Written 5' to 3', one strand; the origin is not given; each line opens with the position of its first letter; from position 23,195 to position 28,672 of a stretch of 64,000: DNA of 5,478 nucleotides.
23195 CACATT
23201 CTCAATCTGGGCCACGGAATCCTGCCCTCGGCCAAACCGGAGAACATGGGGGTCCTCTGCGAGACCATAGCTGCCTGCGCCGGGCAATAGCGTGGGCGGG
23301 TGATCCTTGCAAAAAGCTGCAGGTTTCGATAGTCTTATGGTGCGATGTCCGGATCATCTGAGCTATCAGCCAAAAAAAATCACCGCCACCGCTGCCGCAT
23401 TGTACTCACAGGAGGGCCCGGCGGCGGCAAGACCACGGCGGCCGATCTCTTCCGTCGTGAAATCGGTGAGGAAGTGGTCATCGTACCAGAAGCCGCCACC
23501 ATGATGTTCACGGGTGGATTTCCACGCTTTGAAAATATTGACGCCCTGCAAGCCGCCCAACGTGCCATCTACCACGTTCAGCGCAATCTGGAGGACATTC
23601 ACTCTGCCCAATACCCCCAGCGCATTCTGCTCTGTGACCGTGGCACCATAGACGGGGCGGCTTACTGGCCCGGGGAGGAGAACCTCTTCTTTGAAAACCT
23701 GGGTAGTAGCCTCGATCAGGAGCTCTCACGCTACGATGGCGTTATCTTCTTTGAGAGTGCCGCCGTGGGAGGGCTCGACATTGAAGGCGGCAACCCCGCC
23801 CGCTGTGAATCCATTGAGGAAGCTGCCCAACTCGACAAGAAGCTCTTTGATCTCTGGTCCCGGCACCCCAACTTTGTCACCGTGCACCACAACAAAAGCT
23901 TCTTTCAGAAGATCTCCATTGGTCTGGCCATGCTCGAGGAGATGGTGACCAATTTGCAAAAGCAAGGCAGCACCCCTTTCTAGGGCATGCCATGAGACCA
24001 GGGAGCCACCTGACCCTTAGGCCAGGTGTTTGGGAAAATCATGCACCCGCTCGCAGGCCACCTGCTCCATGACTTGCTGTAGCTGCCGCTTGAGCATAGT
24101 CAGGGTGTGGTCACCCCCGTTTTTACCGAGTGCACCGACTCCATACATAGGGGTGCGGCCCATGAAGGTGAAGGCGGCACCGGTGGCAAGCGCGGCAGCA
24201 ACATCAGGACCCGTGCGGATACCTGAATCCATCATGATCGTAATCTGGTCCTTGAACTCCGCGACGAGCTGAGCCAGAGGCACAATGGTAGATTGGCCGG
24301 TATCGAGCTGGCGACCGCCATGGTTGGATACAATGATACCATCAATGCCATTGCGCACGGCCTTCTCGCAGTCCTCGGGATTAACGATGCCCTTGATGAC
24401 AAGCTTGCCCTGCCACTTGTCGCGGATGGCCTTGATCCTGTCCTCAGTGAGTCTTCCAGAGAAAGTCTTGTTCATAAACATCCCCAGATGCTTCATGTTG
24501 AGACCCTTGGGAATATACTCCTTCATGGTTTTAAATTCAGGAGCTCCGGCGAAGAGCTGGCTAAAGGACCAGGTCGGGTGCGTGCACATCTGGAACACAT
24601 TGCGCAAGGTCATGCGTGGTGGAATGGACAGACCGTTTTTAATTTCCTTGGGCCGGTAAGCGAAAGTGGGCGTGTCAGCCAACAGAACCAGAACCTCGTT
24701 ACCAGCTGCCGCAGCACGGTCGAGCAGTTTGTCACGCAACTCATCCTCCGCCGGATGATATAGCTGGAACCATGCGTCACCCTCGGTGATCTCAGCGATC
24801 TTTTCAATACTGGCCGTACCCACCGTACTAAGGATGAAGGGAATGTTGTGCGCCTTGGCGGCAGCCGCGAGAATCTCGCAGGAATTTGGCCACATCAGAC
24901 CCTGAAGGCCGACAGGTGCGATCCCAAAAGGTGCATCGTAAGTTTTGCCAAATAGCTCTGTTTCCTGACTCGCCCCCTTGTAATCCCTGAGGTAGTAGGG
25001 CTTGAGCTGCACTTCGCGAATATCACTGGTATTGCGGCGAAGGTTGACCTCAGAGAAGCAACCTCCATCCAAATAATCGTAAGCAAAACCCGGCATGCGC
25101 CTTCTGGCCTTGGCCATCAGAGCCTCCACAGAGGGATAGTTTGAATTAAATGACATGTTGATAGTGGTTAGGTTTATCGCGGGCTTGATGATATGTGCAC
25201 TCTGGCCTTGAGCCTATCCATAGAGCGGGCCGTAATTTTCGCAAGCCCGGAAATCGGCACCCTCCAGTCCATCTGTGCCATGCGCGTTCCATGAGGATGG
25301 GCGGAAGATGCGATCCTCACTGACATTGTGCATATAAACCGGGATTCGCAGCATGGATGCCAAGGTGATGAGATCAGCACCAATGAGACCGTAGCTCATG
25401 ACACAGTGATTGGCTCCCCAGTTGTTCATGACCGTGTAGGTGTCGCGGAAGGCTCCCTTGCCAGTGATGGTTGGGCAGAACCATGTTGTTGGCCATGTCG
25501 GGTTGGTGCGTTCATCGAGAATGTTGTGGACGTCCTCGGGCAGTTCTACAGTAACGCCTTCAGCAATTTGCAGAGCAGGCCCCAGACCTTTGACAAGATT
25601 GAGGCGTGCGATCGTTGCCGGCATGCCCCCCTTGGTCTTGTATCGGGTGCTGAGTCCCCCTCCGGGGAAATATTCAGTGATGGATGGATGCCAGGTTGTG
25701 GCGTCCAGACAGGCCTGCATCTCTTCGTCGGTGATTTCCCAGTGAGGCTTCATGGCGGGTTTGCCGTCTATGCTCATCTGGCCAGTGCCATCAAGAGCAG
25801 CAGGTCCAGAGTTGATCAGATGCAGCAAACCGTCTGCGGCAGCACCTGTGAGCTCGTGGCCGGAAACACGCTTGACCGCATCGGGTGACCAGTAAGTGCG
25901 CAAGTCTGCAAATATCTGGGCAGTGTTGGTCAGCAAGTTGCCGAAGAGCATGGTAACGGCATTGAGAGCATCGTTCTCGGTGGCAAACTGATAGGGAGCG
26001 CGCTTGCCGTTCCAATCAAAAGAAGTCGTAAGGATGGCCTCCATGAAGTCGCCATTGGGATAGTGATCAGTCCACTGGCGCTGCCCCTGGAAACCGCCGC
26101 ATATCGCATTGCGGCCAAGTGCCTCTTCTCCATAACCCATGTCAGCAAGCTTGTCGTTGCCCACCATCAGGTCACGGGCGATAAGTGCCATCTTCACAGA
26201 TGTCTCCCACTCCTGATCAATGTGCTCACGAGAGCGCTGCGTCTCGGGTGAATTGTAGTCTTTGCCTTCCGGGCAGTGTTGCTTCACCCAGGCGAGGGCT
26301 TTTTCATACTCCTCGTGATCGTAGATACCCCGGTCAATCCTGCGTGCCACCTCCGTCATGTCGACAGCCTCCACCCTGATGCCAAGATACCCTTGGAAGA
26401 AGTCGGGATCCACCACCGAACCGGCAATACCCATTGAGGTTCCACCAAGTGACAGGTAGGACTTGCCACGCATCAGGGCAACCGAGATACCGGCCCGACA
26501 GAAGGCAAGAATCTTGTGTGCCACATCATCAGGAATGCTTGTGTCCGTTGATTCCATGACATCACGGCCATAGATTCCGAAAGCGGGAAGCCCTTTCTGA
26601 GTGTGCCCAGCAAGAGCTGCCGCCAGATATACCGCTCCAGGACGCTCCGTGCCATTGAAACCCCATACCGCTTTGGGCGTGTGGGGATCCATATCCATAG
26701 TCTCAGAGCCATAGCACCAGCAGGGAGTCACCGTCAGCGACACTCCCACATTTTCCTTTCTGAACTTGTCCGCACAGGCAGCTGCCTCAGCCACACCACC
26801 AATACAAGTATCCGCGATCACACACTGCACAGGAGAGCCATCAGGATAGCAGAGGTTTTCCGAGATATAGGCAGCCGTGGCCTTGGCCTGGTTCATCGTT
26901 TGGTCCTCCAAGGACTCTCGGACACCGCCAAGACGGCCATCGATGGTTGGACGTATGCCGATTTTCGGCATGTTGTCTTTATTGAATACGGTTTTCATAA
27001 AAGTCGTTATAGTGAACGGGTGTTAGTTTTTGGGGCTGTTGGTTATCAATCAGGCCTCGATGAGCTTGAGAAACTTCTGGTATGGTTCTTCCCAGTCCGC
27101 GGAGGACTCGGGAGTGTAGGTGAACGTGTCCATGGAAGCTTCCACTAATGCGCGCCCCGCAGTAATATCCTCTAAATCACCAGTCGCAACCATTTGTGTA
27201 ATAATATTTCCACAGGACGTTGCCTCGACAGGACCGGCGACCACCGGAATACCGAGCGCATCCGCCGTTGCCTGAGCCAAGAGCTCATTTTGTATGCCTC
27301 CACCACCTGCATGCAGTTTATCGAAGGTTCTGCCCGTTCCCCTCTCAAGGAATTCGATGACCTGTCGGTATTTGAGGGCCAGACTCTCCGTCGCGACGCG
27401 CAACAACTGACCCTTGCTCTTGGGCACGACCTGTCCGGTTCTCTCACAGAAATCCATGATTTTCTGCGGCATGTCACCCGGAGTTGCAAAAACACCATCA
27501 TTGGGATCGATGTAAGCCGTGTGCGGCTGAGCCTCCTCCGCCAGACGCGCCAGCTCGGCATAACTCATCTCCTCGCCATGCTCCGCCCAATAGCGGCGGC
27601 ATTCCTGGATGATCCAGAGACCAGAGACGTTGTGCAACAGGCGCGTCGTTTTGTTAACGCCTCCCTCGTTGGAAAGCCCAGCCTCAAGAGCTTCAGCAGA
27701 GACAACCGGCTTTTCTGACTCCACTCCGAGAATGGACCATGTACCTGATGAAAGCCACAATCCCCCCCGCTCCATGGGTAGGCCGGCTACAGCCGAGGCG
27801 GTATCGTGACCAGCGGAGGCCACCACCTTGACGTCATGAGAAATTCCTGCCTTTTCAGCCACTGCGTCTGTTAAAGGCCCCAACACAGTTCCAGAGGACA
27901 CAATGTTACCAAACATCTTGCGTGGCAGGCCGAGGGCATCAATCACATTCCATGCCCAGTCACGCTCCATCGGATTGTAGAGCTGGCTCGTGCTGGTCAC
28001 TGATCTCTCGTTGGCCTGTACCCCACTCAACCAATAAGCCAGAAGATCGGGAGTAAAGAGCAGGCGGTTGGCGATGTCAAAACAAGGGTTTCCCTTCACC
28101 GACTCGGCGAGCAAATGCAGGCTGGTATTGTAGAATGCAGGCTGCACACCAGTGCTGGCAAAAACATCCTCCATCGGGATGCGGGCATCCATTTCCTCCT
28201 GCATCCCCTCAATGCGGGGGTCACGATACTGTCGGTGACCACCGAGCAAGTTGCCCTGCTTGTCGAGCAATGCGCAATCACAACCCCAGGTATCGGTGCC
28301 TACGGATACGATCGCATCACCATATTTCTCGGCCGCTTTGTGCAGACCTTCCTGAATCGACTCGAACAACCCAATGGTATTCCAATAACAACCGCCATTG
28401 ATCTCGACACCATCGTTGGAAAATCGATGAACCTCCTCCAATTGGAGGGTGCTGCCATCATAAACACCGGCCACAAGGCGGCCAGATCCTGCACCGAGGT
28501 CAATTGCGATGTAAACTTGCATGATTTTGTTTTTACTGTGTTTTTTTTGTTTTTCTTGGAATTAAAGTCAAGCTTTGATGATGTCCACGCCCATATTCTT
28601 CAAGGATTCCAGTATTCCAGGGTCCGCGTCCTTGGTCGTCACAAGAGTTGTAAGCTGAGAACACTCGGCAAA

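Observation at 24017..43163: Self-contained fucose-to-pyruvate/PEP superlocus around a PVM microcompartment, with two lactate-type dehydrogenases and no alcohol dehydrogenase: candidate redox shuttle across the shell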

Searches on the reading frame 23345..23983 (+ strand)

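Call 5: search_protein_families(library=pfam, proteins=[window:23345-23983:+], max_evalue=0.01)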
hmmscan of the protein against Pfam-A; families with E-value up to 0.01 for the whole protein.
window:23345-23983:+ (212 aa): 2 families
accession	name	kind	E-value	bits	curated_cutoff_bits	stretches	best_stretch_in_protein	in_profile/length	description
PF13521.12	AAA_28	-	1.7e-20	74.3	27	1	18-180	1-155/164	AAA domain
PF06414.18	Zeta_toxin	-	0.00088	19.2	22.3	1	12-79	12-77/199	Zeta toxin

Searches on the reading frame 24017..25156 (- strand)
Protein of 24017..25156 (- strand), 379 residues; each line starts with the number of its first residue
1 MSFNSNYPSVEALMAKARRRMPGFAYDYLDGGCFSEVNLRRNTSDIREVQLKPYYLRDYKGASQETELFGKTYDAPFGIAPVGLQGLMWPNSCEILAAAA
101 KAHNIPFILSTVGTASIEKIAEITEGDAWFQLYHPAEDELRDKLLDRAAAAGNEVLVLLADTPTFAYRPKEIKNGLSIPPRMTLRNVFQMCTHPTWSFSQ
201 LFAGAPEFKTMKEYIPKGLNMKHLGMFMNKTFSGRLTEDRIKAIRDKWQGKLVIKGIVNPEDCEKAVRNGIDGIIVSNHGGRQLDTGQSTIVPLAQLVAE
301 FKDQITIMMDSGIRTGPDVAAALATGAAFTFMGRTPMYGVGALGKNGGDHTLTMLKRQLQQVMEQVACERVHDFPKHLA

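Call 3: search_protein_families(library=pfam, proteins=[window:24017-25156:-])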
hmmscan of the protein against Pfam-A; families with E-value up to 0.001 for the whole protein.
window:24017-25156:- (379 aa): 2 families
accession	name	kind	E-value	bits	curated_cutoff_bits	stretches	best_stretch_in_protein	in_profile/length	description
PF01070.24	FMN_dh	-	6.2e-116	387.7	24.9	1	17-376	1-345/350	FMN-dependent dehydrogenase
PF01645.23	Glu_synthase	-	0.00058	19.6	20.4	1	300-341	271-312/369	Conserved region in glutamate synthase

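Call 6: search_protein_families(library=ncbifam, proteins=[window:24017-25156:-])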
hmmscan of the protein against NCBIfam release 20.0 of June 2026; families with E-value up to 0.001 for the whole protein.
window:24017-25156:- (379 aa): 6 families
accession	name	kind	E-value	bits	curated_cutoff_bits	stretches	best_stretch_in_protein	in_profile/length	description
NF008398.0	PRK11197.1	subfamily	7.5e-86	288.3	376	1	14-374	10-370/381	L-lactate dehydrogenase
NF033901.1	L_lactate_LldD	exception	7.3e-76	255.6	550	1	14-373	10-369/377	FMN-dependent L-lactate dehydrogenase LldD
TIGR03966.1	actino_HemFlav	equivalog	7.4e-50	169.8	470.85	1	7-374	5-372/385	pre-mycofactocin synthase MftD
TIGR02708.1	L_lactate_ox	equivalog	7.4e-43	146.9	645.5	2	212-374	193-353/367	L-lactate oxidase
TIGR02151.1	IPP_isom_2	equivalog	6.9e-06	25.2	281.3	1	284-375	240-330/338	type 2 isopentenyl-diphosphate Delta-isomerase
TIGR01305.1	GMP_reduct_1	equivalog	0.00051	19.1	492.15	1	207-333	108-241/343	GMP reductase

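Call 68: search_solved_structures(query=window:24017-25156:-, max_evalue=1e-40)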
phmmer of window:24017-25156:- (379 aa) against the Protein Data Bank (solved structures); distinct sequences matched with E-value up to 1e-40: 16.
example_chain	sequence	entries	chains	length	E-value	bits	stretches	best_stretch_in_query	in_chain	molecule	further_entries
7f22_A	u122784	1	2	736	6e-71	242.2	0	252-374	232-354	L-lactate oxidase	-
6bfg_A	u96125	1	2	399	1.6e-69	237.5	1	9-371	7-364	(S)-mandelate dehydrogenase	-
7f20_A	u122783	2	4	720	5.7e-68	232.4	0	252-374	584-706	L-lactate oxidase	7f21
1huv_A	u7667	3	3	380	2.7e-64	220.3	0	6-187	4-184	L(+)-MANDELATE DEHYDROGENASE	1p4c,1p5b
2a7n_A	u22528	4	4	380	1.8e-63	217.6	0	6-187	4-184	L(+)-mandelate dehydrogenase | (S)-Mandelate Dehydrogenase | (S)-mandelate dehydrogenase, Peroxisomal (S)-2-hydroxy-acid oxidase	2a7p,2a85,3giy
1tb3_A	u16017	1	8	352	3.6e-51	177.1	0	251-374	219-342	Hydroxyacid oxidase 3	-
3sgz_A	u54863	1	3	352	1.5e-50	175.1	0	251-374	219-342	Hydroxyacid oxidase 2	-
5zzp_A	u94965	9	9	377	2.1e-48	168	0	6-187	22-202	4-hydroxymandelate oxidase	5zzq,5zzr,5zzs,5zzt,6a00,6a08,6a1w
6ai7_A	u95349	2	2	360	6e-48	166.5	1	6-371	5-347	4-hydroxymandelate oxidase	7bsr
5zzx_A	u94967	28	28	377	6.6e-48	166.4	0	6-187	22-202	4-hydroxymandelate oxidase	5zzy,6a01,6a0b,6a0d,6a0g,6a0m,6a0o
6a3t_A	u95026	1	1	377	2e-47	164.8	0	6-187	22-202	4-hydroxymandelate oxidase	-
5zzz_A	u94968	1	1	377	2.9e-47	164.3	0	6-187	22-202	4-hydroxymandelate oxidase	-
1al7_A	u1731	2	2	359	4.8e-44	153.7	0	252-374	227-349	GLYCOLATE OXIDASE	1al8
1gox_A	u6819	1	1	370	5.4e-44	153.5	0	252-374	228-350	(S)-2-HYDROXY-ACID OXIDASE, PEROXISOMAL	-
1gyl_A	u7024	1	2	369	1.9e-43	151.7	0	252-374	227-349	GLYCOLATE OXIDASE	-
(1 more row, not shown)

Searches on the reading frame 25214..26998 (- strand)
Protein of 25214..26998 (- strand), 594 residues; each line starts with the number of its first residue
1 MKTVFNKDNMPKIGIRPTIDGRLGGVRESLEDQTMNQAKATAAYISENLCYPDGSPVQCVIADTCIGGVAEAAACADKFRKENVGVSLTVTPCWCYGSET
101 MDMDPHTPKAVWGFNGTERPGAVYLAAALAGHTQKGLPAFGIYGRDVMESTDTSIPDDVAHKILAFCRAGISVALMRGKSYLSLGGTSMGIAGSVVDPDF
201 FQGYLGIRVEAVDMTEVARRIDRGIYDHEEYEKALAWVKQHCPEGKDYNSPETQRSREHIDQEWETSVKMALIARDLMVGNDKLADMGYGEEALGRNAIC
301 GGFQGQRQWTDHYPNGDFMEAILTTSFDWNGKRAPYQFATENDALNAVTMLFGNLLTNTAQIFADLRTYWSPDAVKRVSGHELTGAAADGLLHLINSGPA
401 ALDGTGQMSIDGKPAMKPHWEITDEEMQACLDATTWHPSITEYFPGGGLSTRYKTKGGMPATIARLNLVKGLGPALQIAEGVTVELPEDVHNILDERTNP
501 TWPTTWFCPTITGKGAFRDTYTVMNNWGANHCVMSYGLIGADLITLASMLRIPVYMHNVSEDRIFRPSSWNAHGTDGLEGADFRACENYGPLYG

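Call 3: search_protein_families(library=pfam, proteins=[window:25214-26998:-])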
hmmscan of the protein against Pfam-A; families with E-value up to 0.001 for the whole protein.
window:25214-26998:- (594 aa): 3 families
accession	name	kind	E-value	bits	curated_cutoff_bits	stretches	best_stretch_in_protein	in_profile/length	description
PF07882.17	Fucose_iso_N2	-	1e-92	309.1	22.3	1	179-358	1-180/180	L-fucose isomerase, second N-terminal domain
PF07881.17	Fucose_iso_N1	-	3.9e-80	268.1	28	1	10-178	1-169/169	L-fucose isomerase, first N-terminal domain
PF02952.23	Fucose_iso_C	-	2e-44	151.1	29.3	1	394-557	1-143/143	L-fucose isomerase, C-terminal domain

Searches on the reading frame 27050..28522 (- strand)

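Call 3: search_protein_families(library=pfam, proteins=[window:27050-28522:-])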
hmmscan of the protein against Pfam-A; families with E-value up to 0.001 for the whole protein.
window:27050-28522:- (490 aa): 2 families
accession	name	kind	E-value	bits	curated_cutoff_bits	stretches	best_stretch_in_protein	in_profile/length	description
PF02782.22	FGGY_C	-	9.8e-39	133.6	27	1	257-446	3-197/198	FGGY family of carbohydrate kinases, C-terminal domain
PF00370.27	FGGY_N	-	3.2e-23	83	28.8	1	3-247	1-245/245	FGGY family of carbohydrate kinases, N-terminal domain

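Call 6: search_protein_families(library=ncbifam, proteins=[window:27050-28522:-])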
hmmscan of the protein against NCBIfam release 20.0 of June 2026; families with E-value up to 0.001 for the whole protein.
window:27050-28522:- (490 aa): 12 families
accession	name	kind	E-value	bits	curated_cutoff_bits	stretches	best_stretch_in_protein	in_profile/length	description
TIGR02627.1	rhamnulo_kin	equivalog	7e-119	397.4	527.95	1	5-465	1-453/454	rhamnulokinase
NF007925.0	PRK10640.1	equivalog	2.9e-106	355.8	639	1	3-485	5-479/489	rhamnulokinase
TIGR02628.1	fuculo_kin_coli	equivalog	1.4e-40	139.6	470.9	1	3-464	2-459/465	L-fuculokinase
TIGR01312.1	XylB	equivalog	2.7e-22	79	380.25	1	55-488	52-480/481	xylulokinase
NF008187.0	PRK10939.1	equivalog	1.6e-18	66.6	528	1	145-248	150-252/521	autoinducer-2 kinase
TIGR01311.1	glycerol_kin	equivalog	1.3e-14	53.4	590.35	2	370-477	372-478/496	glycerol kinase GlpK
NF003154.0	PRK04123.1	equivalog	6.4e-13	48.3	428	1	370-488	414-534/554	ribulokinase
NF000756.0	PRK00047.1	subfamily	4.1e-12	45.1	498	1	107-450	112-455/502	glycerol kinase GlpK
TIGR01234.1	L-ribulokinase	equivalog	4.2e-09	35.7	583.25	1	374-487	411-526/536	ribulokinase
TIGR01314.1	gntK_FGGY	equivalog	1.2e-08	34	648.55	0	370-481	372-483/505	gluconokinase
NF011601.0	PRK15027.1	equivalog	6.1e-08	31.5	912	1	83-264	80-258/484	xylulokinase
TIGR01315.1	5C_CHO_kinase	subfamily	1e-05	24.4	408.7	1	378-453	423-498/541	FGGY family pentulose kinase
